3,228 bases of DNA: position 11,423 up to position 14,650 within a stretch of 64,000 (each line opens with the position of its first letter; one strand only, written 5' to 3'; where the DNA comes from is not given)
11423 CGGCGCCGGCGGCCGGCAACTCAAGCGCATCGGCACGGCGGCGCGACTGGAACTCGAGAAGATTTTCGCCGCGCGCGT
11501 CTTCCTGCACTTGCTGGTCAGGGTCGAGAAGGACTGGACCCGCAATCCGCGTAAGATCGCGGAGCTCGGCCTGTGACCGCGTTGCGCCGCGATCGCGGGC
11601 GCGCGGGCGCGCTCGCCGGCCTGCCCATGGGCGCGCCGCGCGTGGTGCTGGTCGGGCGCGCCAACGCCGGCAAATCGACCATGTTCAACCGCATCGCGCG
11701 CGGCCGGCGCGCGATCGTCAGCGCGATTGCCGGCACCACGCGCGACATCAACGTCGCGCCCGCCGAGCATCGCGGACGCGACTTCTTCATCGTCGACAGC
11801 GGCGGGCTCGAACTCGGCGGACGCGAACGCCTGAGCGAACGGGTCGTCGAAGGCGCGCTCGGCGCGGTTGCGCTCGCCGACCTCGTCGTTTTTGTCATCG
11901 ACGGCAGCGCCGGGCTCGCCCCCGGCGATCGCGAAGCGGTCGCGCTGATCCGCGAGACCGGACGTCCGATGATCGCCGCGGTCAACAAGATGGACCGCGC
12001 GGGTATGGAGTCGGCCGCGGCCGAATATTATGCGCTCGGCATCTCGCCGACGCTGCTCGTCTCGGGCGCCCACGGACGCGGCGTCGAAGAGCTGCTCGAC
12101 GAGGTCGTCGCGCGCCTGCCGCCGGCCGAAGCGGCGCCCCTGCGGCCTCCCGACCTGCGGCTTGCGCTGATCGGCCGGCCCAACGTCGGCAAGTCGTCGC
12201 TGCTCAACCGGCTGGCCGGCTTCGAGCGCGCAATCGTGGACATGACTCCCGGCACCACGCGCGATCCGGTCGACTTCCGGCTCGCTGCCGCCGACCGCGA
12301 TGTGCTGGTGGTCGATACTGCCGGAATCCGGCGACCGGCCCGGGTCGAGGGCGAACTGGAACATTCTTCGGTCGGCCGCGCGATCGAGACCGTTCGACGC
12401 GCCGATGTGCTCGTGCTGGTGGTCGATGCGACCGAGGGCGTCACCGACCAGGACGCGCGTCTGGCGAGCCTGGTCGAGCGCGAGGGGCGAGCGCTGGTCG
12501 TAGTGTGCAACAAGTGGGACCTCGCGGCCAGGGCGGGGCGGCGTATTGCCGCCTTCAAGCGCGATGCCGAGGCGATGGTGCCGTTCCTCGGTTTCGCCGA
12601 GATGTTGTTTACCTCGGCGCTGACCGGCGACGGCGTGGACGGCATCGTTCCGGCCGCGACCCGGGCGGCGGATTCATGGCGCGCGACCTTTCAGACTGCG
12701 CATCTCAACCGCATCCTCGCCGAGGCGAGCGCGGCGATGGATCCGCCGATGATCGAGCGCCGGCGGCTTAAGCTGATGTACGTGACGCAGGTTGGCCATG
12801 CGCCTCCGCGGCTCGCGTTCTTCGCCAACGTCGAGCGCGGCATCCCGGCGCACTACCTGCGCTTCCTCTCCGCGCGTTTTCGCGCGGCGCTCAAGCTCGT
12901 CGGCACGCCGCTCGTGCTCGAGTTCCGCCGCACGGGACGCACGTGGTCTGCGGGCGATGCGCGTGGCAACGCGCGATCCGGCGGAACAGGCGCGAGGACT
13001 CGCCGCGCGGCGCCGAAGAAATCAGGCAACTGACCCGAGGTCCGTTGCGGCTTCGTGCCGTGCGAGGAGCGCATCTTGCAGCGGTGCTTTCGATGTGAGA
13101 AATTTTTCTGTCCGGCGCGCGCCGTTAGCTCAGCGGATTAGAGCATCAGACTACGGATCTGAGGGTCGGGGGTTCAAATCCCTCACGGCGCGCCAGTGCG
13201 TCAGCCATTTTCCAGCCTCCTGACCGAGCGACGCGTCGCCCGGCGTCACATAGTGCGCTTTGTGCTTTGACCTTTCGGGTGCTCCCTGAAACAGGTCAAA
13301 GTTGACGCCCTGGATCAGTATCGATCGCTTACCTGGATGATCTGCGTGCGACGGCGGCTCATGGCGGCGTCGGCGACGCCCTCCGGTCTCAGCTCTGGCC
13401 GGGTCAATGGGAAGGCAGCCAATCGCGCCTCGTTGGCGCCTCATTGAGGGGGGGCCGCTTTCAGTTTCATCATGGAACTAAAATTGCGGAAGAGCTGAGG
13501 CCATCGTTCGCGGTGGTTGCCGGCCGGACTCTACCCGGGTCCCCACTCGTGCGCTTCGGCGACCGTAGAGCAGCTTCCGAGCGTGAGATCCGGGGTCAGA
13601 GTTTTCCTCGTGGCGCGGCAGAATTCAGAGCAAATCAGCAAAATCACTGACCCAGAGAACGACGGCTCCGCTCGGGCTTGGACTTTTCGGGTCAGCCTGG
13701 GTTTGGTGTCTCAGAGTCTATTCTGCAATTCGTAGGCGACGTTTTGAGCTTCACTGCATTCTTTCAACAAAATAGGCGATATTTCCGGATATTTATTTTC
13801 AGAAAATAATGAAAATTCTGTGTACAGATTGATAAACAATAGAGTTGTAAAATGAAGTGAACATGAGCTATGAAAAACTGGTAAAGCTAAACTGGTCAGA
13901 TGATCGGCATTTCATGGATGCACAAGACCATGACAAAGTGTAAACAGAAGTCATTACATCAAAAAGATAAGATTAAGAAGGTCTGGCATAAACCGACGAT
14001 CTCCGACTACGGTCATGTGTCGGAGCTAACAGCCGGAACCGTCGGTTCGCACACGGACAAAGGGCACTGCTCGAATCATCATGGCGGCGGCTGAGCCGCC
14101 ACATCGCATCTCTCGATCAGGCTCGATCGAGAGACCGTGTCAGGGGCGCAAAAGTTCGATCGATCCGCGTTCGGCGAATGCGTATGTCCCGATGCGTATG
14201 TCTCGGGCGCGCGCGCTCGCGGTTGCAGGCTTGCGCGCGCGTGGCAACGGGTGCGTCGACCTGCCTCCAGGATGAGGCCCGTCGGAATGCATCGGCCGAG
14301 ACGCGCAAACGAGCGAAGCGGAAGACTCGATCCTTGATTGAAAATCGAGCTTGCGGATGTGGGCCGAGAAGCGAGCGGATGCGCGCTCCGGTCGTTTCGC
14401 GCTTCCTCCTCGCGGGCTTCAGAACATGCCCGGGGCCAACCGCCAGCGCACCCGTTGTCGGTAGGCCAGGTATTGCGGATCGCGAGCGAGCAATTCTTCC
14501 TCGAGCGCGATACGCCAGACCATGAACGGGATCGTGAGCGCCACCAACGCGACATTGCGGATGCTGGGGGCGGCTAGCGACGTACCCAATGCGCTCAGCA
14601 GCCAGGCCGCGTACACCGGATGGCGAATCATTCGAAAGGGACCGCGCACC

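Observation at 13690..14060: AT-rich islet (about 35% GC) immediately downstream of tRNA-Arg in a roughly 68% GC genome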

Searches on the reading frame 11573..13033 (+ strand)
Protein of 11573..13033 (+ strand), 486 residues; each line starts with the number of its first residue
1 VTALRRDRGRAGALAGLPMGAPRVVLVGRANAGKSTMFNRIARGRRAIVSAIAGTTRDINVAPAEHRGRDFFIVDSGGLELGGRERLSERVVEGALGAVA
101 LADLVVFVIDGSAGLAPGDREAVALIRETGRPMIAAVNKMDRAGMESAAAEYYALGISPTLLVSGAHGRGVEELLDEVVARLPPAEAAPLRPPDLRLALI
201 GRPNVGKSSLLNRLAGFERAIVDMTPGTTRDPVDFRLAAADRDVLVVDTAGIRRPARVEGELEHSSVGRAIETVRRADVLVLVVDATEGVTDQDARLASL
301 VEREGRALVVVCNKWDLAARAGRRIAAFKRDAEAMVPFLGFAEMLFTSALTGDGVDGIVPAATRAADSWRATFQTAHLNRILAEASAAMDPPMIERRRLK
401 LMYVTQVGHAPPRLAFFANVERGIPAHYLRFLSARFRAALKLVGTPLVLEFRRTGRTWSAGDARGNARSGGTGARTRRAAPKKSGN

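Call 9: search_protein_families(library=ncbifam, proteins=[window:11573-13033:+], max_evalue=1)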
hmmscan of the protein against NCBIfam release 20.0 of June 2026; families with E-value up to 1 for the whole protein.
window:11573-13033:+ (486 aa): 63 families (the best 25 are shown)
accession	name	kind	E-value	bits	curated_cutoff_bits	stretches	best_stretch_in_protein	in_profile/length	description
TIGR03594.1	GTPase_EngA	equivalog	2.2e-135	452.1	306.7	1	22-452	1-432/432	ribosome biogenesis GTPase Der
NF002828.0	PRK03003.1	equivalog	1.8e-99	333.5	631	1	21-453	40-468/477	ribosome biogenesis GTPase Der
NF007071.0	PRK09518.1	equivalog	5.9e-96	322.6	953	1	23-450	273-696/706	bifunctional cytidylate kinase/GTPase Der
NF000908.1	PRK00089.1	equivalog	1.5e-49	168.9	237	2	198-373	7-174/291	GTPase Era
NF003661.0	PRK05291.1-3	equivalog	8.2e-48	163.8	380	2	195-369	217-373/448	tRNA uridine-5-carboxymethylaminomethyl(34) synthesis GTPase MnmE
TIGR00450.1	mnmE_trmE_thdF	equivalog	2.9e-46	158.5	252.6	2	195-319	210-330/446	tRNA uridine-5-carboxymethylaminomethyl(34) synthesis GTPase MnmE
TIGR03918.1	GTP_HydF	equivalog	7e-43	146.9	325.55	2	195-323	8-133/392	[FeFe] hydrogenase H-cluster maturation GTPase HydF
TIGR00231.1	small_GTP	domain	8.6e-42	142.7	42.5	2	196-359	5-159/164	GTP-binding protein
TIGR00436.1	era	equivalog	4.6e-34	118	116.25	2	196-356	2-153/270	GTPase Era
TIGR03598.1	GTPase_YsxC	equivalog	3.7e-26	92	124.45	2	196-357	20-180/186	ribosome biogenesis GTP-binding protein YihA/YsxC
TIGR00437.1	feoB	equivalog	1.3e-24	86.9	315.65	2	201-358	1-146/594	ferrous iron transport protein B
TIGR03596.1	GTPase_YlqF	equivalog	1.6e-22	80.2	208.2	2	100-252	20-173/276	ribosome biogenesis GTPase YlqF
TIGR03156.1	GTP_HflX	equivalog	3.9e-18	65.5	216.75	2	21-180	189-349/351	GTPase HflX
NF003255.0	PRK04213.1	equivalog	1e-14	54.3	164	2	196-252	11-62/204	GTP-binding protein EngB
NF008955.0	PRK12297.1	equivalog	1.1e-12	47.6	406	2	198-370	163-332/429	GTPase ObgE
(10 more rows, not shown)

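Call 17: find_related_loci(query=window:11573-13033:+, collection=genome_contigs, flank=6000)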
Query window:11573-13033:+ (486 aa) in genome_contigs; peptide patterns used: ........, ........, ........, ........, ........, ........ (x = any residue, [..] = any of these).
356 stretches matched a pattern; 148 encode a relative of the query (tblastn E <= 1e-3); the best 80 are kept; 80 distinct loci.
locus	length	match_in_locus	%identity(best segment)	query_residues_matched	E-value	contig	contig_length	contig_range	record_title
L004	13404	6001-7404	82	1-468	0e+0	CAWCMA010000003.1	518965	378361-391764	MAG: uncultured delta proteobacterium isolate MFD05502.bin.1.141 genome assembly, contig: contig_31094, whole genome sho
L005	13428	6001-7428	80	9-484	0e+0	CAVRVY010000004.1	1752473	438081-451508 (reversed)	MAG: uncultured delta proteobacterium isolate MFD05512.bin.2.52 genome assembly, contig: contig_7000, whole genome shotg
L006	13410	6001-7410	80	7-484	0e+0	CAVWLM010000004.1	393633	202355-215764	MAG: uncultured delta proteobacterium isolate MFD04434.bin.1.44 genome assembly, contig: contig_4677, whole genome shotg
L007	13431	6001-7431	80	10-486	0e+0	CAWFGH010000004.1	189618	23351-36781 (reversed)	MAG: uncultured delta proteobacterium isolate MFD00731.bin.2.203 genome assembly, contig: contig_25204, whole genome sho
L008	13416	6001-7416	80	10-484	0e+0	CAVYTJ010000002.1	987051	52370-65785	MAG: uncultured delta proteobacterium isolate MFD06092.bin.1.266 genome assembly, contig: contig_10710, whole genome sho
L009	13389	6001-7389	82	10-472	0e+0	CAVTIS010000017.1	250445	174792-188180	MAG: uncultured delta proteobacterium isolate MFD05705.bin.1.131 genome assembly, contig: contig_88640, whole genome sho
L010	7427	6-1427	80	11-484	0e+0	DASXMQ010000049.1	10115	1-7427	MAG TPA_asm: Candidatus Binataceae bacterium isolate SMAG_U5332 k141_1604786, whole genome shotgun sequence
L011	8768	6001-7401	80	10-483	0e+0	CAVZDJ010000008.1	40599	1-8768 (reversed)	MAG: uncultured delta proteobacterium isolate MFD09222.bin.3.24 genome assembly, contig: contig_125661, whole genome sho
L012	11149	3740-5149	78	7-484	0e+0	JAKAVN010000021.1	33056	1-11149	MAG: Deltaproteobacteria bacterium isolate YP4.bin102 NODE_1832_length_33056_cov_2.100550, whole genome shotgun sequence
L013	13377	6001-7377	82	10-468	0e+0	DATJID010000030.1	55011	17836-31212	MAG TPA_asm: Candidatus Binataceae bacterium isolate SMAG_U15529 k141_7207414, whole genome shotgun sequence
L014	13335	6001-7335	69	17-461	0e+0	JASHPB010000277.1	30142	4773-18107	MAG: Candidatus Binataceae bacterium isolate JOPF038 JOPF_NEAR_contig_996007, whole genome shotgun sequence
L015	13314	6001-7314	69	22-459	0e+0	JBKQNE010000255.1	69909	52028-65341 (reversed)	MAG: Candidatus Binataceae bacterium isolate LASAr3G3H3I__bin_44 LASAr3G3H3I_000000304859, whole genome shotgun sequence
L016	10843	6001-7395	70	20-483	0e+0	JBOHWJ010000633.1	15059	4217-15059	MAG: Candidatus Binataceae bacterium isolate TC-S_metawrap_bin.57 k127_2262208, whole genome shotgun sequence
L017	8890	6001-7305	69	20-454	0e+0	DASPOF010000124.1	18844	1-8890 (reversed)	MAG TPA_asm: Candidatus Binataceae bacterium isolate SMAG_U12140 k141_1569463, whole genome shotgun sequence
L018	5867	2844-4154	68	22-458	0e+0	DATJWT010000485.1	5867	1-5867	MAG TPA_asm: Candidatus Binataceae bacterium isolate SMAG_U15106 k141_2118198, whole genome shotgun sequence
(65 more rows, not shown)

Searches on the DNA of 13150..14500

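Call 7: search_rna_families(source=window, start=13150, end=14500, threshold=evalue, max_evalue=5)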
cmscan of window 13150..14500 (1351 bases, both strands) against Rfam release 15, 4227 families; matches with E-value up to 5: 2.
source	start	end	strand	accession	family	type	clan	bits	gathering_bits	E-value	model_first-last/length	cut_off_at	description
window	13754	13898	+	RF03098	RAGATH-22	Gene; sRNA;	-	15.9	120.3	4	1-166/166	no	RAGATH-22 RNA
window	13150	13185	+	RF00023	tmRNA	Gene;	CL00001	10.5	47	0.1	318-374/374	5'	transfer-messenger RNA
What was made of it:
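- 13196..13719 (.): Non-coding spacer, GC about 0.62, with no recognisable gene or RNA. No Rfam hit (call 7).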

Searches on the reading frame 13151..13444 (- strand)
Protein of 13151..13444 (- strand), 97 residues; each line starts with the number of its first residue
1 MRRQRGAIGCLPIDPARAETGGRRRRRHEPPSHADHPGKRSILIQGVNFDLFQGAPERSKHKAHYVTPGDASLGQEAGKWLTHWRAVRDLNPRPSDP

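Call 10: search_protein_families(library=pfam, proteins=[window:13151-13444:-], max_evalue=1)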
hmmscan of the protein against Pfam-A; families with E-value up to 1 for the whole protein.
window:13151-13444:- (97 aa): 0 families

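Call 78: search_protein_families(library=pfam, proteins=[window:13154-13444:-], max_evalue=10)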
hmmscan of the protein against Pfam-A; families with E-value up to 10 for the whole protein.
seq(97 aa): 0 families
